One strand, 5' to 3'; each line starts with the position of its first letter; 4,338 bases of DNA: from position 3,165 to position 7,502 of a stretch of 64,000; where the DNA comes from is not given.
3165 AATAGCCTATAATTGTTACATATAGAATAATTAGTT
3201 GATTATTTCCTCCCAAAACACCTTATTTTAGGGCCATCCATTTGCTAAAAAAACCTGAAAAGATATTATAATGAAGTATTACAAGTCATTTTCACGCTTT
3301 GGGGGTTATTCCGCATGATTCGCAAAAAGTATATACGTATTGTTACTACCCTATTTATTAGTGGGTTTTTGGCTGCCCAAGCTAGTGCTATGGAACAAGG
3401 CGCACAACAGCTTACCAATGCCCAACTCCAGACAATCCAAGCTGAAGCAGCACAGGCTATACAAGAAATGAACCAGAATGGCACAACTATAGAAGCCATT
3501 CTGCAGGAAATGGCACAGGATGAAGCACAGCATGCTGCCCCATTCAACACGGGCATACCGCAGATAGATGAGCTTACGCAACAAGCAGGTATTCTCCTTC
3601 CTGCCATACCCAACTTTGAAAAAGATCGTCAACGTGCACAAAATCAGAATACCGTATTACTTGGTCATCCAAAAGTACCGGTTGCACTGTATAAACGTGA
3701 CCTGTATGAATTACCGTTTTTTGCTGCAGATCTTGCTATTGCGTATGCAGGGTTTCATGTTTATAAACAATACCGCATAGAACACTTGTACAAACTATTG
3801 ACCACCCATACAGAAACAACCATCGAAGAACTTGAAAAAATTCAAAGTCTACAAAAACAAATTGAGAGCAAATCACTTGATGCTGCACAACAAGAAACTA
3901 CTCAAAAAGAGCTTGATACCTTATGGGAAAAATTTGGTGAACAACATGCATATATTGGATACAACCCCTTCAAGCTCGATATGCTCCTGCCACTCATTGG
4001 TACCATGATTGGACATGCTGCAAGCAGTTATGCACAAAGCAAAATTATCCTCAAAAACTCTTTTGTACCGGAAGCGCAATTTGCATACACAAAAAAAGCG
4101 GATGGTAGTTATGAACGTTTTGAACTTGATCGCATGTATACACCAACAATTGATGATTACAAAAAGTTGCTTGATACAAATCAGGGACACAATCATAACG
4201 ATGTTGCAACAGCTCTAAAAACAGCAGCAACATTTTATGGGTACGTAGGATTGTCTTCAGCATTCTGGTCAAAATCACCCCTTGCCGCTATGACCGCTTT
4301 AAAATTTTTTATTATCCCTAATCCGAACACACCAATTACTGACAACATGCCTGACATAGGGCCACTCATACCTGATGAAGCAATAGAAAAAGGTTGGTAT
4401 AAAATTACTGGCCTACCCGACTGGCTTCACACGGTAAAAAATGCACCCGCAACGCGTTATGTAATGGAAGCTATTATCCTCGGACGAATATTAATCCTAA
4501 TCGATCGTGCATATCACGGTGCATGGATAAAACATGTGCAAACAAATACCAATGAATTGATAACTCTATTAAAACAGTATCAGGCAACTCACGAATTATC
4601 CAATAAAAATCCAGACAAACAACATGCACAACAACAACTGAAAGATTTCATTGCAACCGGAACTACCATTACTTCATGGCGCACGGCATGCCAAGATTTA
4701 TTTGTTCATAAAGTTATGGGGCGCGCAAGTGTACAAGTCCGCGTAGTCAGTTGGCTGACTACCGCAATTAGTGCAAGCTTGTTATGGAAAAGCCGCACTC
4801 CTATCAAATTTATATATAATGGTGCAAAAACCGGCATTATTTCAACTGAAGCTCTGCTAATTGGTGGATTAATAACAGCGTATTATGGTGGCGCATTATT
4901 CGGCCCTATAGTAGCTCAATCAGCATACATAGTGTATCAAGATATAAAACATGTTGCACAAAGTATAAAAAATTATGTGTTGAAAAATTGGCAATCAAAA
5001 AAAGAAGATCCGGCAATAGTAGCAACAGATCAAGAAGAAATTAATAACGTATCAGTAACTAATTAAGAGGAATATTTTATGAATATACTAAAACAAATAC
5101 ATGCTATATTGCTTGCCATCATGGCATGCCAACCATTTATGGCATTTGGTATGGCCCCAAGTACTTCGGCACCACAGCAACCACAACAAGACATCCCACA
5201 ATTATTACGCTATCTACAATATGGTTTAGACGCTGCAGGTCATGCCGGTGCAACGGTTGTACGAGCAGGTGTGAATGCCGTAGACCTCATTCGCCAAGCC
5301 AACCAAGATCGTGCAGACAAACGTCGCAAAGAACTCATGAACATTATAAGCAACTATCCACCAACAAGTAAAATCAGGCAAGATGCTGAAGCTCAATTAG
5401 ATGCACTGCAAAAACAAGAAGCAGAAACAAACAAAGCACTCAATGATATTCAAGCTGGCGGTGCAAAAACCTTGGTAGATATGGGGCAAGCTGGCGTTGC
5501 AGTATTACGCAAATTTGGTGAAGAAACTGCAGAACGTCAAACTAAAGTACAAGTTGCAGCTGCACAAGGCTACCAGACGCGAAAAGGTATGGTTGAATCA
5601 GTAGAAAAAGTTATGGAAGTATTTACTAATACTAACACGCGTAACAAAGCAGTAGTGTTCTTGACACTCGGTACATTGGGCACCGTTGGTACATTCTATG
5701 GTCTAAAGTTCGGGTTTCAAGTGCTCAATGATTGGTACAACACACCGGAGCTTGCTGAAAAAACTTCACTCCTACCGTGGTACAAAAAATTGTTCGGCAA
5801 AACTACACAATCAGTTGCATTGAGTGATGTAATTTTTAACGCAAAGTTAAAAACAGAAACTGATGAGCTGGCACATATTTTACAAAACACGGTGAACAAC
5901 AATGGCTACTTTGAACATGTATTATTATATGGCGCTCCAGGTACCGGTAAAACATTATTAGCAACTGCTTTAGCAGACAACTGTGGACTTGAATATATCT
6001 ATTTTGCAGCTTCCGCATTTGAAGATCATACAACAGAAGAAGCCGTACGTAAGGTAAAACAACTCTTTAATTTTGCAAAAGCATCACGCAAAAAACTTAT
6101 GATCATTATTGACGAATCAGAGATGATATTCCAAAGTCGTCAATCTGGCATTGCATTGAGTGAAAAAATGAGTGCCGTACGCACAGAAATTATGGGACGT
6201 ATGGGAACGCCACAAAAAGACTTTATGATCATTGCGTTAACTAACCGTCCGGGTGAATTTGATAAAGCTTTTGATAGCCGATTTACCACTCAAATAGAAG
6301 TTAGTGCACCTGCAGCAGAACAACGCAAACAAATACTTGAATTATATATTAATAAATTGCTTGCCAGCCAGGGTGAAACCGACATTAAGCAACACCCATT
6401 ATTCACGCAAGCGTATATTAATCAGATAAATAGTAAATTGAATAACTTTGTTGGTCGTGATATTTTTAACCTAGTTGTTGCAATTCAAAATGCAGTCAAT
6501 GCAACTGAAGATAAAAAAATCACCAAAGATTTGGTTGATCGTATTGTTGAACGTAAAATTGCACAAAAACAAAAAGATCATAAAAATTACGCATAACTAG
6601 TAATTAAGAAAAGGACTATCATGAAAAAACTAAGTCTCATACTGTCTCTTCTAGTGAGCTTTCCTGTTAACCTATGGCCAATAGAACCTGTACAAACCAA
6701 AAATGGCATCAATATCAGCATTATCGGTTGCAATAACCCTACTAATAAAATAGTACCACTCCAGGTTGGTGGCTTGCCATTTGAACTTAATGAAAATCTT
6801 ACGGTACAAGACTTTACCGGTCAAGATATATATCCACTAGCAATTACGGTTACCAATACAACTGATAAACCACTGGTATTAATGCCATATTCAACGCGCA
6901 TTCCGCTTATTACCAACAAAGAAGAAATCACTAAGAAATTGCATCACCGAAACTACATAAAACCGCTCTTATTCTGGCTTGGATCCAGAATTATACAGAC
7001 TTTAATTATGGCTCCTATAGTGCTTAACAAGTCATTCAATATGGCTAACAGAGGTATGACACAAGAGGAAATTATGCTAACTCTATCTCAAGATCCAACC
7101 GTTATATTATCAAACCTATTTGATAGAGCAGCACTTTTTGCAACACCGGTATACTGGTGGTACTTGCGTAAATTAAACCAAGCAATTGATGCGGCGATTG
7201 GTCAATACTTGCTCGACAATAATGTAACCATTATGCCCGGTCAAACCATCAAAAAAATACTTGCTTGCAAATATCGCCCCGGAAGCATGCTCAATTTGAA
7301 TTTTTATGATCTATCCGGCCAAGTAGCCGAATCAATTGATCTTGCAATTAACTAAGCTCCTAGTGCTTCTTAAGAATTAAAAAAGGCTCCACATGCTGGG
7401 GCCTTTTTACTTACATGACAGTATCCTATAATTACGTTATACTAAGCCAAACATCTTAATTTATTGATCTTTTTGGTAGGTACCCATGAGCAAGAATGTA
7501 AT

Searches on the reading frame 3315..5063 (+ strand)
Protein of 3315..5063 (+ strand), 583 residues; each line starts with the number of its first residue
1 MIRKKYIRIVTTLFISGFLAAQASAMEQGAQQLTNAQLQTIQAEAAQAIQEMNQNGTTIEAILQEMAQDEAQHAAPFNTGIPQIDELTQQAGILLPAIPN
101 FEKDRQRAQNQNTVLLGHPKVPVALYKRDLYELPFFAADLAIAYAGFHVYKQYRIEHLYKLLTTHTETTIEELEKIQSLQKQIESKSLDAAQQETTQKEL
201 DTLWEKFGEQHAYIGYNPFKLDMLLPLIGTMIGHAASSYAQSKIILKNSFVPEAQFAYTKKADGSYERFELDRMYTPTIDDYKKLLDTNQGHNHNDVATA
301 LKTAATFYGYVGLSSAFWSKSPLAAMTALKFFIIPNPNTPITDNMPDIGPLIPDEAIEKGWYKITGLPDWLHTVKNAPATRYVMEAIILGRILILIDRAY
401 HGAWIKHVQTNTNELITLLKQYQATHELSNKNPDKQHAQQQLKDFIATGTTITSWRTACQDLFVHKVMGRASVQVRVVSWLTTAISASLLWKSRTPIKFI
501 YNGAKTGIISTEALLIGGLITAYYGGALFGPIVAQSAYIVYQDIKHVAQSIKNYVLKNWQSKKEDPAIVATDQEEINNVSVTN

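Call 3: search_protein_families(library=pfam, proteins=[window:3315-5063:+], max_evalue=1)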
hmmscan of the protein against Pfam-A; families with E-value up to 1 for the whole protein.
window:3315-5063:+ (583 aa): 0 families

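Call 6: search_protein_families(library=ncbifam, proteins=[window:3315-5063:+], max_evalue=0.1)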
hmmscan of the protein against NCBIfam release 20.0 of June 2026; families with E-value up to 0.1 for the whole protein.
window:3315-5063:+ (583 aa): 1 family
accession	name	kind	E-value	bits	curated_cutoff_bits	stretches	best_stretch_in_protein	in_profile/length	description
NF006302.0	PRK08487.1-5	equivalog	0.0035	17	296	1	151-209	153-211/323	DNA polymerase III subunit delta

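Call 95: search_protein_families(library=padloc, proteins=[window:3315-5063:+], max_evalue=0.01)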
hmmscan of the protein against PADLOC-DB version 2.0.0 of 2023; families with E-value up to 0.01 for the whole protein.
window:3315-5063:+ (583 aa): 0 families

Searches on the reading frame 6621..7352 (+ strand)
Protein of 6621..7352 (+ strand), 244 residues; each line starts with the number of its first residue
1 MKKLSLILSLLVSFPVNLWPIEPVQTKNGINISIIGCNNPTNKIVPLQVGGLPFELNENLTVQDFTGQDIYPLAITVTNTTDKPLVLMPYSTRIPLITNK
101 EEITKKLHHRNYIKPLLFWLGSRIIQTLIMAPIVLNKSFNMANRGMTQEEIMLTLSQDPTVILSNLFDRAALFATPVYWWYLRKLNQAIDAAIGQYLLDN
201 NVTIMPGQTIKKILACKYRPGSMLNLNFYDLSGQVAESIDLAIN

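Call 3: search_protein_families(library=pfam, proteins=[window:6621-7352:+], max_evalue=1)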
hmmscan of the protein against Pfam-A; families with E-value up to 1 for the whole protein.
window:6621-7352:+ (244 aa): 0 families

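Call 6: search_protein_families(library=ncbifam, proteins=[window:6621-7352:+], max_evalue=0.1)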
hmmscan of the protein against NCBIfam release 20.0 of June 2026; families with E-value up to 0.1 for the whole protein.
window:6621-7352:+ (244 aa): 1 family
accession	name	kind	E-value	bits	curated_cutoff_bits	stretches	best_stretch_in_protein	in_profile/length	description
NF008556.0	PRK11492.1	equivalog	0.023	14.6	136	1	112-228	53-168/216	hydrogenase 4 membrane subunit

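Call 95: search_protein_families(library=padloc, proteins=[window:6621-7352:+], max_evalue=0.01)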
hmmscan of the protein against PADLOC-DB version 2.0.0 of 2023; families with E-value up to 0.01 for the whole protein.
window:6621-7352:+ (244 aa): 0 families
